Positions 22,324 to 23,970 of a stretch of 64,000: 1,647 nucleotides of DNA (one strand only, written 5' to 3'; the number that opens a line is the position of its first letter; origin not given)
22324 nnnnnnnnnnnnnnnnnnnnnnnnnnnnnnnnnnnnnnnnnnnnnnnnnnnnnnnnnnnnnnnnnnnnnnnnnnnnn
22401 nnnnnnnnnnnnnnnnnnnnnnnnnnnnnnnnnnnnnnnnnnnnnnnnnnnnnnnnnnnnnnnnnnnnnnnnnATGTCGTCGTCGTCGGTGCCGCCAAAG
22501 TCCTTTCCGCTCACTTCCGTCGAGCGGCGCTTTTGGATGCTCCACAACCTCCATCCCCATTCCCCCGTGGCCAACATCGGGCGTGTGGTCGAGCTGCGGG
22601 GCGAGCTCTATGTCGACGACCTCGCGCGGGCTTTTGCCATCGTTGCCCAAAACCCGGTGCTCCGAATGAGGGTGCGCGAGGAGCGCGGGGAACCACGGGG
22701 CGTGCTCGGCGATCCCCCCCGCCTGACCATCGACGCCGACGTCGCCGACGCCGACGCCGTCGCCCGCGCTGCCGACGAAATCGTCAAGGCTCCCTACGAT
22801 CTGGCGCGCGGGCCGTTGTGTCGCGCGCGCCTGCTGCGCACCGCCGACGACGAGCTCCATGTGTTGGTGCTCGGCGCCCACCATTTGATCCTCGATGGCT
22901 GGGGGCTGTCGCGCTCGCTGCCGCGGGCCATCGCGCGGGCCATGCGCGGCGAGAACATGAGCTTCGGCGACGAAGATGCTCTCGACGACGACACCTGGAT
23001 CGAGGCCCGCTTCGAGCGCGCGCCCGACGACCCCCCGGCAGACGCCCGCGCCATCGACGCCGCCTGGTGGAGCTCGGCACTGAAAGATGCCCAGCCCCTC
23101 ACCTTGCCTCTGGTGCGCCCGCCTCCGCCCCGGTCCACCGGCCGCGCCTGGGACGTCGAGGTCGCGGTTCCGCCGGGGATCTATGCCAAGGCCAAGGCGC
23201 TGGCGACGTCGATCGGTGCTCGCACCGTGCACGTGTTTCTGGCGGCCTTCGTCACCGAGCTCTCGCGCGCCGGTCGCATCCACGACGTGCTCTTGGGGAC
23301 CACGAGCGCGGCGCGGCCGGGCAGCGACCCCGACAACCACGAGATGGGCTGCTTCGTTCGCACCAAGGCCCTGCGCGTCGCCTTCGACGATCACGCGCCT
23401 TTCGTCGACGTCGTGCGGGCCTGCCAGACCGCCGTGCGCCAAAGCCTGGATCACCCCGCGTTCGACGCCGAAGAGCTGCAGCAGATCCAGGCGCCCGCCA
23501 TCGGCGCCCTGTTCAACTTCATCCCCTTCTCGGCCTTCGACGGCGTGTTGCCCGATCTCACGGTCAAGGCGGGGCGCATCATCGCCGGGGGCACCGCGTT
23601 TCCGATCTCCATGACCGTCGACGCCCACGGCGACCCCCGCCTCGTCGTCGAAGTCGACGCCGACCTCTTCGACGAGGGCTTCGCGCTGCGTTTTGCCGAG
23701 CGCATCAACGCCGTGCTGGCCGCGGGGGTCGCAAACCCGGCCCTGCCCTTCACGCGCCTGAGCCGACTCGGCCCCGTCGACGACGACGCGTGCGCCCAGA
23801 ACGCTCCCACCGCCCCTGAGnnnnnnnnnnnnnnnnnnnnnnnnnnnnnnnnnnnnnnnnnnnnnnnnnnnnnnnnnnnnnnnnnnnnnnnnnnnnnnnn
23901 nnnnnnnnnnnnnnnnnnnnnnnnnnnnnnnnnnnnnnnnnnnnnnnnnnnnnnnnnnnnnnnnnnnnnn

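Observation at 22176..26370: Isolated single-module NRPS (C-A-T-TE) with a long palindrome-bearing leader and slightly atypical codon usage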

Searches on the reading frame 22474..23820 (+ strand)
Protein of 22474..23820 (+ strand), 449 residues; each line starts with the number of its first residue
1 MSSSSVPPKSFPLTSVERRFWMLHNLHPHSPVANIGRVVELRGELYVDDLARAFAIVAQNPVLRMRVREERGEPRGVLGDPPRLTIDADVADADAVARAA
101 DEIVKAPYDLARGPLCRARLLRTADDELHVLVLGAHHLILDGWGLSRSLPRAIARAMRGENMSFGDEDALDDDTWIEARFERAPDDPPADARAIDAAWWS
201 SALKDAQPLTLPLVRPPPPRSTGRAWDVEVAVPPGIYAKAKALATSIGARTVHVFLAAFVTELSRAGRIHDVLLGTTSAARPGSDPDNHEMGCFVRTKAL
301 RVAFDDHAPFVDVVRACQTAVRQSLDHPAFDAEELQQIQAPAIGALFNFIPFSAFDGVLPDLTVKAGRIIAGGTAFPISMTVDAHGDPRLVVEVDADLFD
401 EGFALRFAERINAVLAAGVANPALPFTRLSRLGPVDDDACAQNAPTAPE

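Call 18: search_solved_structures(query=window:22474-23820:+, max_evalue=0.001, show_alignments=0)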
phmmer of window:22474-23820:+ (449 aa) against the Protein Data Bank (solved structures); distinct sequences matched with E-value up to 0.001: 30.
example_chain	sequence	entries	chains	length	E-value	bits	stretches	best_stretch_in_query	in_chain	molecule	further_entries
5u89_A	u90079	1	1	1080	5.4e-25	91.4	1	10-436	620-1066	Amino acid adenylation domain protein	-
6oyf_A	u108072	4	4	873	1.6e-19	73.3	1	11-334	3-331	Txo1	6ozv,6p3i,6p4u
7kvw_A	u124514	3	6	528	3e-19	72.4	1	13-427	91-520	PCP-C didomain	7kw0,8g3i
8fx6_A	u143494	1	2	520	5.8e-19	71.5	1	13-425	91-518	PCP-C didomain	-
7kw2_A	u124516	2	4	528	2.5e-18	69.4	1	13-427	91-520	PCP-C didomain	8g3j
8fx7_A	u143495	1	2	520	4.8e-18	68.5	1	13-425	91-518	PCP-C didomain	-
6p1j_A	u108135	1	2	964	8.2e-18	67.7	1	11-435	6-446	Txo2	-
8xjz_C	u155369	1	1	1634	6e-17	64.9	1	9-327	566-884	Peptide synthetase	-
6mfw_A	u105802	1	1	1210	5.3e-14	55.1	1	88-416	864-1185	Linear gramicidin synthase subunit A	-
6mfx_A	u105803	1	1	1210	8e-14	54.6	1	94-416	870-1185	Linear gramicidin synthase subunit A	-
6mfy_A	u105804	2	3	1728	9.6e-14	54.3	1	88-416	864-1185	Linear gramicidin synthase subunit A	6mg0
6mfz_A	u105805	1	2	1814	1e-13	54.2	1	88-416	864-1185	Linear gramicidin synthase subunit A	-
9be3_A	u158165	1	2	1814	1e-13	54.2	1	88-416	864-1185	Linear gramicidin synthase subunit A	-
9be4_A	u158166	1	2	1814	1e-13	54.2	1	88-416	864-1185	Linear gramicidin synthase subunit A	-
9meh_A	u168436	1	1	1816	1e-13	54.2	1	88-416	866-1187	Linear gramicidin synthase subunit A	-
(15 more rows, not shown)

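Call 48: search_protein_families(library=ncbifam, proteins=[window:22474-23820:+], max_evalue=0.01)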
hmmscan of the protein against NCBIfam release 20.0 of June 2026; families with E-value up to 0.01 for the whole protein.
window:22474-23820:+ (449 aa): 4 families
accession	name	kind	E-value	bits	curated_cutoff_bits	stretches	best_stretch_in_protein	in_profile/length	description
NF004282.0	PRK05691.1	subfamily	6e-27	92.2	4090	1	11-417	676-1095/4334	non-ribosomal peptide synthase/polyketide synthase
NF038078.1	NRPS_MxcG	equivalog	4.4e-14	50.7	2300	1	10-336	4-327/1442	myxochelin non-ribosomal peptide synthetase MxcG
NF007605.2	PRK10252.1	equivalog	3e-07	28.3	2400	1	10-425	3-426/1292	enterobactin non-ribosomal peptide synthetase EntF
NF047350.1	aureusi_NRPS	equivalog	0.0041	14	2500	1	9-143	993-1125/2373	aureusimine non-ribosomal peptide synthetase AusA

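Call 70: search_protein_representatives(protein=window:22474-23820:+)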
Query: 449 residues. Proteins with E-value up to 0.001 (for the whole library): 48418; up to 1e-10: 29085; up to 1e-30: 6146. The best 150 are listed.
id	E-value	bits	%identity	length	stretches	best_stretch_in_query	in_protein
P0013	2.2e-148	511.2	59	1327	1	6-448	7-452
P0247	1.1e-147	508.9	30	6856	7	5-436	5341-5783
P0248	2.1e-144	498.2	30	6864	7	9-436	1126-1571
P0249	2.4e-136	471.6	31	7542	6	11-433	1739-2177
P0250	3.1e-135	467.9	31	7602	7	10-435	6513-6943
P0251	4.3e-134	464.2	30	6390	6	11-436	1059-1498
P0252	1.6e-133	462.3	29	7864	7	11-442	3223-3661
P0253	8.9e-132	456.5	28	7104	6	11-438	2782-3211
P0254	4.4e-128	444.3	32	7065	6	7-436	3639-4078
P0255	8.7e-127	440.1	30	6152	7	10-432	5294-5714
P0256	1.1e-124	433.1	30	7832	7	11-432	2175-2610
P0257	3.2e-124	431.6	31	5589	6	11-430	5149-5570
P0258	8.6e-124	430.2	31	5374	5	9-432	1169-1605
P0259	7.8e-120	417.2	26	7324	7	11-432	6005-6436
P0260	1.5e-118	413.0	31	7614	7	10-442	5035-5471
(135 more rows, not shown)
